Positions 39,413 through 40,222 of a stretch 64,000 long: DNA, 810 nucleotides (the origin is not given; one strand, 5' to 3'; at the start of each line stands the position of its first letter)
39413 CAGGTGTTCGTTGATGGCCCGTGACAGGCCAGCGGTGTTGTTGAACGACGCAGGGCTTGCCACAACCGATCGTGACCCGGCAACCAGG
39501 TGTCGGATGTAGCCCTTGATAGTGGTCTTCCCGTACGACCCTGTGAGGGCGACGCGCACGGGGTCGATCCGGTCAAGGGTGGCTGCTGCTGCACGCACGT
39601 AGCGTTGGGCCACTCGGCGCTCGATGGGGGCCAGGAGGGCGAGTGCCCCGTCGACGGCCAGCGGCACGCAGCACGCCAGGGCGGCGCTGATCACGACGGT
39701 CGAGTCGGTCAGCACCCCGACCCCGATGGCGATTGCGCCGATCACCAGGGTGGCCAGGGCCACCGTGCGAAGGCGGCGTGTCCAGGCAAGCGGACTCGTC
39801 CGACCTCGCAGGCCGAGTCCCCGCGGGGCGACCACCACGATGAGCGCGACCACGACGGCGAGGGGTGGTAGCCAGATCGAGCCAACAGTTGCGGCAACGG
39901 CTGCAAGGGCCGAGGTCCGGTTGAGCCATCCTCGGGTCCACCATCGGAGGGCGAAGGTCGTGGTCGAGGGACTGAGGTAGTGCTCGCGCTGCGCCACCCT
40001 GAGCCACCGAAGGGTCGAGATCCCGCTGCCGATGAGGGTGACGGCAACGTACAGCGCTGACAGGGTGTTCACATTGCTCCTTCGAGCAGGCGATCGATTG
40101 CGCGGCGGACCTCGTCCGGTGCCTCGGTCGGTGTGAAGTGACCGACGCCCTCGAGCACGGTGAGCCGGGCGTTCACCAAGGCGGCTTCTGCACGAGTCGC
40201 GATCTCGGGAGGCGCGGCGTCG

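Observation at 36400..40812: Membrane-anchored MurF-like ligase, Ddl, alpha/beta hydrolase and Cys-repeat lipoprotein chained behind type VII genes, outside any dcw context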

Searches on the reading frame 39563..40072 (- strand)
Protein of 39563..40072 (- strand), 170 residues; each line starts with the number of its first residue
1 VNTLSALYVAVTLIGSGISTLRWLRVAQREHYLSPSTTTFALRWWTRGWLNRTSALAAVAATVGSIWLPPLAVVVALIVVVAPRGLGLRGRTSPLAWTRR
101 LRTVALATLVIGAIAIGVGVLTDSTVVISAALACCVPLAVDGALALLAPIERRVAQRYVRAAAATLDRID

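Call 47: search_protein_representatives(alignment_id=A3)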
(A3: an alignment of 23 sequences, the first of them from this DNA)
Query: 23 sequences, 167 profile positions. Proteins with E-value up to 0.001 (for the whole library): 392; up to 1e-10: 284; up to 1e-30: 95. The best 150 are listed.
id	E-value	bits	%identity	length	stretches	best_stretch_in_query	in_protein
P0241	4.0e-59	215.3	-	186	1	4-166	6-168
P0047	2.2e-56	206.4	-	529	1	3-167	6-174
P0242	1.5e-54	200.4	-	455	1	3-167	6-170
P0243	3.5e-54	199.2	-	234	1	3-166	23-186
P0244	3.8e-54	199.1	-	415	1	1-167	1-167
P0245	1.1e-53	197.6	-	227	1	3-166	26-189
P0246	1.6e-53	197.1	-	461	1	1-167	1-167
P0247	4.4e-53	195.7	-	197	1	3-166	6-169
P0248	5.8e-51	188.8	-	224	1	4-166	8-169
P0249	1.1e-50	187.9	-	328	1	7-166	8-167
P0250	1.4e-50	187.5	-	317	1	3-158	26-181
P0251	1.2e-49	184.5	-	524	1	3-166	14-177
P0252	1.8e-49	183.9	-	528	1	3-166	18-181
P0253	2.6e-49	183.4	-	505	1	1-167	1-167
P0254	6.9e-49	182.0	-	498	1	8-166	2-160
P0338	1.5e-29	119.1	-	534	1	3-166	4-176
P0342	6.4e-29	117.0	-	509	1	6-166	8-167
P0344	1.7e-28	115.7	-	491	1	13-165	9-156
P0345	1.7e-28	115.6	-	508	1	4-164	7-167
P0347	2.5e-28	115.1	-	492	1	4-166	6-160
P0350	9.8e-28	113.2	-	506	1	10-167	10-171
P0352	1.2e-27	112.9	-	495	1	3-167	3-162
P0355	4.8e-27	110.9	-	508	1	2-167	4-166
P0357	1.2e-26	109.7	-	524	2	34-166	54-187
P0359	2.0e-26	108.9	-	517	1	5-166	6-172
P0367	1.1e-25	106.6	-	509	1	4-166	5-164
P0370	2.2e-25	105.6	-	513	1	3-166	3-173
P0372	7.3e-25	103.9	-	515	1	6-166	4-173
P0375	1.0e-24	103.4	-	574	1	5-166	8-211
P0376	2.2e-24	102.3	-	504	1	6-166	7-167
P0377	2.2e-24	102.3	-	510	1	4-167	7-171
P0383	5.9e-24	100.9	-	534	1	4-166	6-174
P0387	1.6e-23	99.5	-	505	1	4-166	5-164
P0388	1.9e-23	99.2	-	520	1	6-166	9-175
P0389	2.4e-23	98.9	-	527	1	5-166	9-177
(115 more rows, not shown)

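Call 59: list_cluster_members(proteins=[P0345, P0355, P0372, P0377, P0387, P0383, P0388, P0375, P0350, P0389])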
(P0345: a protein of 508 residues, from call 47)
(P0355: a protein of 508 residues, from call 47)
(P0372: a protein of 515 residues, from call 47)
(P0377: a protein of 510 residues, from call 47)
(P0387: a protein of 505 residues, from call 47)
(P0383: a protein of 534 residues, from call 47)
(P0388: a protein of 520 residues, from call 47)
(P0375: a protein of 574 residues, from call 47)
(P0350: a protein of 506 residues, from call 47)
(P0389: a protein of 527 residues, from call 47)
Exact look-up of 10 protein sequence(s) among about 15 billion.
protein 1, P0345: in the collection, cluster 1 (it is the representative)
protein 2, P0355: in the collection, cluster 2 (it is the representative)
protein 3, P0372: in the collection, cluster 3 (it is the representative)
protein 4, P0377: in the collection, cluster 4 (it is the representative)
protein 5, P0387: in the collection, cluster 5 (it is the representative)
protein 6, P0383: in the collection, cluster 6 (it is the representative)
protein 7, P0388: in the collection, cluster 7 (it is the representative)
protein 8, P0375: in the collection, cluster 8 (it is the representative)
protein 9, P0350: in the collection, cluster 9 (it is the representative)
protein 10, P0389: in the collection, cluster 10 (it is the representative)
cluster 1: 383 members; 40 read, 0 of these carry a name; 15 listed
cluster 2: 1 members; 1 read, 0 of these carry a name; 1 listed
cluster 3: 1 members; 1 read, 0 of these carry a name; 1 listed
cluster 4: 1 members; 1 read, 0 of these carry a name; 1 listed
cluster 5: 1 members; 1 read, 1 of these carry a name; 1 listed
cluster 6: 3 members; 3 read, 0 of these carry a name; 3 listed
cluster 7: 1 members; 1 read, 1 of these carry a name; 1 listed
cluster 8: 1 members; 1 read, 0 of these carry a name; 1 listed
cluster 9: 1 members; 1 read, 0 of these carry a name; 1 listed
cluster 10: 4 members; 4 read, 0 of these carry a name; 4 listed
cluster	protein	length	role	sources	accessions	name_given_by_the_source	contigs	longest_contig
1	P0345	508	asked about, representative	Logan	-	-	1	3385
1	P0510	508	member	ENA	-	-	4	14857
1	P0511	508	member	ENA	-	-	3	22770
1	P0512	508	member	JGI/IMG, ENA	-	-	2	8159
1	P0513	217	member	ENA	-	-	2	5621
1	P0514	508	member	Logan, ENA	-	-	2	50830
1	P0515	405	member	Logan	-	-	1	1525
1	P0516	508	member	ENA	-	-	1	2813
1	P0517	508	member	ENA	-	-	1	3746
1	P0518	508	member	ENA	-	-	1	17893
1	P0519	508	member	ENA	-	-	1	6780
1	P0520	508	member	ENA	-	-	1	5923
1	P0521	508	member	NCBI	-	-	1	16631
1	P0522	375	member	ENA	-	-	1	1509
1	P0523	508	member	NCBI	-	-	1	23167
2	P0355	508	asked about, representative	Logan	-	-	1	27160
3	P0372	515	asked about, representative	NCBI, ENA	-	-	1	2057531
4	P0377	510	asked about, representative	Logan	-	-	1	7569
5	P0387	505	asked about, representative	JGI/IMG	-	UDP-N-acetylmuramoyl-tripeptide--D-alanyl-D-alanine ligase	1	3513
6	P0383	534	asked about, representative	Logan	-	-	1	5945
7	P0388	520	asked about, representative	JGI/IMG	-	UDP-N-acetylmuramoyl-tripeptide--D-alanyl-D-alanine ligase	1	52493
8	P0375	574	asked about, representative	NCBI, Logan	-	-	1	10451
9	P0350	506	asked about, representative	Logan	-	-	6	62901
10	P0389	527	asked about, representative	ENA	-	-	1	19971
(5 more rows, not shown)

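Call 60: find_encoding_contigs(protein=P0372, flank=10000, max_places=2)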
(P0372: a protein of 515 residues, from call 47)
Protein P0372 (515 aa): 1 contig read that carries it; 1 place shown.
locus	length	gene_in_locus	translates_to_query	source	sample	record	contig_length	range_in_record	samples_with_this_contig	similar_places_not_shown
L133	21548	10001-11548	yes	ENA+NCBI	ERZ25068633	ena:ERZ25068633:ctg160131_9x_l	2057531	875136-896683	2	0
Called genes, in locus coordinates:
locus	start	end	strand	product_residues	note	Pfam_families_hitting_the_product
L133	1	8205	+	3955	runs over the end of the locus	-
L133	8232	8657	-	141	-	PF08570:DUF1761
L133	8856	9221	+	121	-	-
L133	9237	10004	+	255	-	PF00561:Abhydrolase_1, PF12697:Abhydrolase_6, PF12146:Hydrolase_4, PF07819:PGAP1 (weak), PF20408:Abhydrolase_11 (faint)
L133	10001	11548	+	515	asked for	PF08245:Mur_ligase_M, PF02875:Mur_ligase_C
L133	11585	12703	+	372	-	PF01820:Dala_Dala_lig_N, PF07478:Dala_Dala_lig_C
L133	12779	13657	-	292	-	PF08379:Bact_transglu_N, PF01841:Transglut_core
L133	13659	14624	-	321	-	PF04168:Alpha-E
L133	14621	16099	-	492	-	PF04174:CP_ATPgrasp_1, PF14403:CP_ATPgrasp_2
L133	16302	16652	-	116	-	-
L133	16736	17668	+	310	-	PF12705:PDDEXK_1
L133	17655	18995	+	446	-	PF07995:GSDH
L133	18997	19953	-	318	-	PF02541:Ppx-GppA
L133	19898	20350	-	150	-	PF04417:DUF501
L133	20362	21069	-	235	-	PF06240:COXG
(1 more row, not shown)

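Call 61: search_protein_families(library=pfam, proteins=[window:39563-40072:-], max_evalue=10)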
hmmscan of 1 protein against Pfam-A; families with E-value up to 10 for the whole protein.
window:39563-40072:- (170 aa): 3 families
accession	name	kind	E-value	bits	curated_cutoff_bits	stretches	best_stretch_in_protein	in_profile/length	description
PF09858.14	DUF2085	-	0.25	12.2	25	1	107-159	27-78/90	Predicted membrane protein (DUF2085)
PF15012.11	DUF4519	-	0.29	11.7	27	1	54-80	21-47/56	Domain of unknown function (DUF4519)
PF03208.24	PRA1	-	0.44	10.6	30.1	1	57-138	45-125/143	PRA1 family protein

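Call 63: find_encoding_contigs(protein=P0514, flank=10000, max_places=2)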
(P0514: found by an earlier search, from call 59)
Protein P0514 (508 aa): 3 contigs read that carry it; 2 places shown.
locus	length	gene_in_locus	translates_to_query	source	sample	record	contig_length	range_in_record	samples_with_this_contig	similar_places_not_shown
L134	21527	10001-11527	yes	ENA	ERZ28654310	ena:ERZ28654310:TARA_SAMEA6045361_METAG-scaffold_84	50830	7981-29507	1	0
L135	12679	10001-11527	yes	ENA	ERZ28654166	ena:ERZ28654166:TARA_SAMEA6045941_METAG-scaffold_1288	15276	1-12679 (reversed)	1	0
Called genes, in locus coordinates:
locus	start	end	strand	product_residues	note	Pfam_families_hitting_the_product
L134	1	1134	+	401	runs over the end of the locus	PF02771:Acyl-CoA_dh_N, PF02770:Acyl-CoA_dh_M, PF00441:Acyl-CoA_dh_1, PF08028:Acyl-CoA_dh_2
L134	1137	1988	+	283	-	PF02737:3HCDH_N, PF03446:NAD_binding_2 (weak), PF22660:RS_preATP-grasp-like (faint), PF00725:3HCDH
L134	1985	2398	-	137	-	PF01243:PNPOx_N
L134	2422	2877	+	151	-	PF02580:Tyr_Deacylase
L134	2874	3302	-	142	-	PF04098:Rad52_Rad22 (weak)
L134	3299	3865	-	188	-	-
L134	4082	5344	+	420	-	PF02812:ELFV_dehydrog_N, PF00208:ELFV_dehydrog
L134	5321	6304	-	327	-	PF12705:PDDEXK_1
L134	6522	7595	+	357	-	PF01658:Inos-1-P_synth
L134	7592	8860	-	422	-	PF00202:Aminotran_3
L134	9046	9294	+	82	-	-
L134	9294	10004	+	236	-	PF00561:Abhydrolase_1, PF12146:Hydrolase_4 (weak), PF12697:Abhydrolase_6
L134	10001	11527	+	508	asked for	PF08245:Mur_ligase_M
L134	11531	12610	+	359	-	PF01820:Dala_Dala_lig_N, PF02655:ATP-grasp_3, PF07478:Dala_Dala_lig_C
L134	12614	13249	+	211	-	PF00702:Hydrolase, PF13419:HAD_2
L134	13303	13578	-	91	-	PF04075:F420H2_quin_red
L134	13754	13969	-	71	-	-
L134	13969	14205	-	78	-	PF00830:Ribosomal_L28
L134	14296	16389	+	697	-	PF17191:RecG_wedge, PF01336:tRNA_anti-codon (weak), PF00270:DEAD, PF04851:ResIII, PF00271:Helicase_C, PF22590:Cas3-like_C_2, PF19833:RecG_dom3_C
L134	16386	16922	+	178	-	PF03602:Cons_hypoth95, PF05175:MTS, PF13847:Methyltransf_31 (weak), PF13649:Methyltransf_25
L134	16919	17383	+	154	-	PF01467:CTP_transf_like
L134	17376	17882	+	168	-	-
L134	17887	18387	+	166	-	PF02620:YceD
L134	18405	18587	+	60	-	PF01783:Ribosomal_L32p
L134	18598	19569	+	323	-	PF02504:FA_synthesis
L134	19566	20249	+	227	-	PF14622:Ribonucleas_3_3, PF00636:Ribonuclease_3, PF00035:dsrm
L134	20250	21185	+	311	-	PF06089:Asparaginase_II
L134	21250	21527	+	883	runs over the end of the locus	PF02463:SMC_N, PF13175:AAA_15, PF13304:AAA_21 (weak), PF13476:AAA_23, PF13555:AAA_29 (weak), PF13304:AAA_21 (weak)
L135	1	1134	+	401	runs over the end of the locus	PF02771:Acyl-CoA_dh_N, PF02770:Acyl-CoA_dh_M, PF00441:Acyl-CoA_dh_1, PF08028:Acyl-CoA_dh_2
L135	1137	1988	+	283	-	PF02737:3HCDH_N, PF03446:NAD_binding_2 (weak), PF22660:RS_preATP-grasp-like (faint), PF00725:3HCDH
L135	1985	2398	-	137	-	PF01243:PNPOx_N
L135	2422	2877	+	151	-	PF02580:Tyr_Deacylase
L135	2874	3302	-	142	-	PF04098:Rad52_Rad22 (weak)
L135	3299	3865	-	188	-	-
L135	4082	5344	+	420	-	PF02812:ELFV_dehydrog_N, PF00208:ELFV_dehydrog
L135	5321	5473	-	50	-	-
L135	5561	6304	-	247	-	PF12705:PDDEXK_1, PF01930:Cas_Cas4 (weak)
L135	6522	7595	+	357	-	PF01658:Inos-1-P_synth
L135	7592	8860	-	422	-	PF00202:Aminotran_3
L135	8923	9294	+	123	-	-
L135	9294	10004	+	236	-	PF06342:DUF1057 (faint), PF00561:Abhydrolase_1, PF12146:Hydrolase_4, PF12697:Abhydrolase_6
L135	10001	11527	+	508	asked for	PF08245:Mur_ligase_M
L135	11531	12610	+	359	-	PF01820:Dala_Dala_lig_N, PF02655:ATP-grasp_3, PF07478:Dala_Dala_lig_C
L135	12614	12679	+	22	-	?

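Call 68: predict_structure(alignment_id=A3)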
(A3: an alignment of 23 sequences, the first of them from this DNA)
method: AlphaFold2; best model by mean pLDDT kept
length: 170 residues; sequences in the alignment: 23
mean_pLDDT: 95.4   pTM: 0.87
mean pLDDT of the five models: 95.4, 95.1, 95.1, 94.0, 93.8
residues with pLDDT >= 90: 155; 70-90: 13; 50-70: 2; < 50: 0
segments of 3 or more residues with pLDDT < 50: none
pLDDT, mean of each block of 10 residues (from residue 1): 95 97 95 96 96 97 98 97 85 85 98 98 98 98 98 96 95
secondary structure, 60 per line:
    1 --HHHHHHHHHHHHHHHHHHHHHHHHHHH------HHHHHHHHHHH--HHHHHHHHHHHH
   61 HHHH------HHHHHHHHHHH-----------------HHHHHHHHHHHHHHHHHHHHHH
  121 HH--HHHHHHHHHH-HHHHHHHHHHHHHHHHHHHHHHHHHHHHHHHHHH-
elements in order: H3-29 H36-46 H49-64 H71-81 H99-122 H125-134 H136-169

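Call 71: fold_search(model_id=the predicted structure, library=pdb)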
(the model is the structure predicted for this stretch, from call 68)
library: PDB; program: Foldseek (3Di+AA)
matches with E <= 10: 52; with E <= 0.001: 0
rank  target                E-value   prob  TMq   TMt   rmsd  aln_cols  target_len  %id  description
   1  8dke_P                1.9e+00  0.12  0.27  0.17  13.8       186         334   14  Cryo-EM structure of cystinosin in a cytosol-open state (released 2022-09-21)
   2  8dkw_P                1.9e+00  0.11  0.27  0.16  13.8       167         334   17  Cryo-EM structure of cystinosin N288K mutant in a cytosol-open state at pH5.0 (released 2022-09-21)
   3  4bem_J                1.9e+00  0.06  0.18  0.17  18.0       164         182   11  Crystal structure of the F-type ATP synthase c-ring from Acetobacterium woodii. (released 2014-03-26)
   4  3n0p_A                2.5e+00  0.06  0.20  0.19  16.1       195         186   11  A mutant human Prolactin receptor antagonist H30A in complex with the extracellular domain of the human prolactin rece (released 2010-09-29)
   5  8f4r_B                2.7e+00  0.12  0.28  0.07  12.7       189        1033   14  Gentamicin bound aminoglycoside efflux pump AcrD (released 2022-12-28)
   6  6ch2_D                2.7e+00  0.08  0.24  0.26  19.3       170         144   12  Crystal structure of the cytoplasmic domain of FlhA and FliT-FliD complex (released 2018-05-16)
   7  4ki0_G                2.7e+00  0.08  0.21  0.15  16.6       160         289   10  Crystal structure of the maltose-binding protein/maltose transporter complex in an outward-facing conformation bound t (released 2013-10-23)
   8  4k0d_B                3.2e+00  0.08  0.24  0.26  16.0       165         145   13  Periplasmic sensor domain of sensor histidine kinase, Adeh_2942 (released 2013-06-12)
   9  3puv_G                3.8e+00  0.07  0.23  0.16  16.7       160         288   11  Crystal Structure of an outward-facing MBP-Maltose transporter complex bound to ADP-VO4 (released 2011-08-10)
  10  6m97                  3.8e+00  0.04  0.18  0.16  20.8       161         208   14  Crystal structure of the high-affinity copper transporter Ctr1 (released 2019-04-03)
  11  8y6w_R                4.1e+00  0.03  0.17  0.13  14.6       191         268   16  TUG-1375 and 4-CMTB-bound human FFA2 in complex with Gi (released 2025-04-02)
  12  8f6h_B                4.6e+00  0.03  0.19  0.14  14.6       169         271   20  Cryo-EM structure of a Zinc-loaded asymmetrical TMD D70A mutant of the YiiP-Fab complex (released 2023-02-08)
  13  2cwq_A                5.0e+00  0.07  0.19  0.23  12.3       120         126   17  Crystal structure of conserved protein TTHA0727 from Thermus thermophilus HB8 (released 2005-12-23)
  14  5wuc                  5.0e+00  0.07  0.26  0.24  12.2       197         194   10  Structural basis for conductance through TRIC cation channels (released 2017-07-12)
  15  8irq                  5.5e+00  0.03  0.20  0.22  14.8       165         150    7  Larimichthys crocea IFNd (released 2024-03-20)
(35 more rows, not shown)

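Call 81: list_cluster_members(proteins=[P0376, P0367, P0359, P0342, P0344, P0347, P0352, P0370, P0357, P0338])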
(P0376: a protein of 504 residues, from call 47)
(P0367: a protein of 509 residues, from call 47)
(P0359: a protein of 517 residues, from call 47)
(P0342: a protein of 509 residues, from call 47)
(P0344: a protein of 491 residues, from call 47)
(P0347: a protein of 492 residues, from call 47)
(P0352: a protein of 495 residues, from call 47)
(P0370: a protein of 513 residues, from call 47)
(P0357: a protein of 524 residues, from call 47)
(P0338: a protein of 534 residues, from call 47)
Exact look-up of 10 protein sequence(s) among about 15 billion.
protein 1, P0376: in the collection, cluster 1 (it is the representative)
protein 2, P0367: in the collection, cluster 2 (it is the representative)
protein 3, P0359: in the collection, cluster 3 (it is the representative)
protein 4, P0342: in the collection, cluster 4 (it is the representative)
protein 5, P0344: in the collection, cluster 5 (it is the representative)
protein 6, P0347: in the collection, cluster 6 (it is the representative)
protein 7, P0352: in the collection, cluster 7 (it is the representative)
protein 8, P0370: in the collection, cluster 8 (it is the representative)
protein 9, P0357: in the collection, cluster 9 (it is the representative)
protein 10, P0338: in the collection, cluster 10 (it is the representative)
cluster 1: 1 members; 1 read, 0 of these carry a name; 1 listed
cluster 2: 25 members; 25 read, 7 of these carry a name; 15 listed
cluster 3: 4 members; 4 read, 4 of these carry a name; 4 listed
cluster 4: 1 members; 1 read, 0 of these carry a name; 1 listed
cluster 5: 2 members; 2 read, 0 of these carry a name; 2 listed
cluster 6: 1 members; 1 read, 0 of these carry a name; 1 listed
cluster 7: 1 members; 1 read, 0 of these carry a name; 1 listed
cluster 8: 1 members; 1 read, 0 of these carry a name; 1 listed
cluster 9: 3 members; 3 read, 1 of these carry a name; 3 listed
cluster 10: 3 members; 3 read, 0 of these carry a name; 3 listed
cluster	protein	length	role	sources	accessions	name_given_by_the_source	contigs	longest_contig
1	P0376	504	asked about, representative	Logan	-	-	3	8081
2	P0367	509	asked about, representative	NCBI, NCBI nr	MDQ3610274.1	MAG: Mur ligase family protein [Actinomycetota bacterium] | Mur ligase family protein [Actinomycetota bacterium]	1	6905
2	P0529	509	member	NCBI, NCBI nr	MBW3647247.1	MAG: hypothetical protein KY440_05670 [Actinobacteria bacterium] | hypothetical protein [Actinomycetota bacterium]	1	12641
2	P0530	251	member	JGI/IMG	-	UDP-N-acetylmuramoyl-tripeptide--D-alanyl-D-alanine ligase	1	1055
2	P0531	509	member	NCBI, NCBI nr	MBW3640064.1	MAG: hypothetical protein KY451_09480 [Actinobacteria bacterium] | hypothetical protein [Actinomycetota bacterium]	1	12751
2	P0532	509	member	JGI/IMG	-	UDP-N-acetylmuramoyl-tripeptide--D-alanyl-D-alanine ligase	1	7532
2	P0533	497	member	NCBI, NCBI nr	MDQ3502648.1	MAG: Mur ligase family protein, partial [Actinomycetota bacterium] | Mur ligase family protein [Actinomycetota bacterium]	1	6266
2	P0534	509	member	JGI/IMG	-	UDP-N-acetylmuramoyl-tripeptide--D-alanyl-D-alanine ligase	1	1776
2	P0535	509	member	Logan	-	-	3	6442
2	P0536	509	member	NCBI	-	-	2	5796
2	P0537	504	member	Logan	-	-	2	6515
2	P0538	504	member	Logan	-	-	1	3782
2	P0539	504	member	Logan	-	-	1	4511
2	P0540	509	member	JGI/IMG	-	-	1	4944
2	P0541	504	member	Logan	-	-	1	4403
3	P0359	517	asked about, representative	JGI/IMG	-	UDP-N-acetylmuramoyl-tripeptide--D-alanyl-D-alanine ligase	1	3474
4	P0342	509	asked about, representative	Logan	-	-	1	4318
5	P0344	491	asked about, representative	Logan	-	-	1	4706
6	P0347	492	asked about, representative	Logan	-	-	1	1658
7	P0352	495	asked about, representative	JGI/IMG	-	-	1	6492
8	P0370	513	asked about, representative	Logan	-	-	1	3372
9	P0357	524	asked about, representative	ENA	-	-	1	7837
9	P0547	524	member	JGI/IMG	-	UDP-N-acetylmuramoyl-tripeptide--D-alanyl-D-alanine ligase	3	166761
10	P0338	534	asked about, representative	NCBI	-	-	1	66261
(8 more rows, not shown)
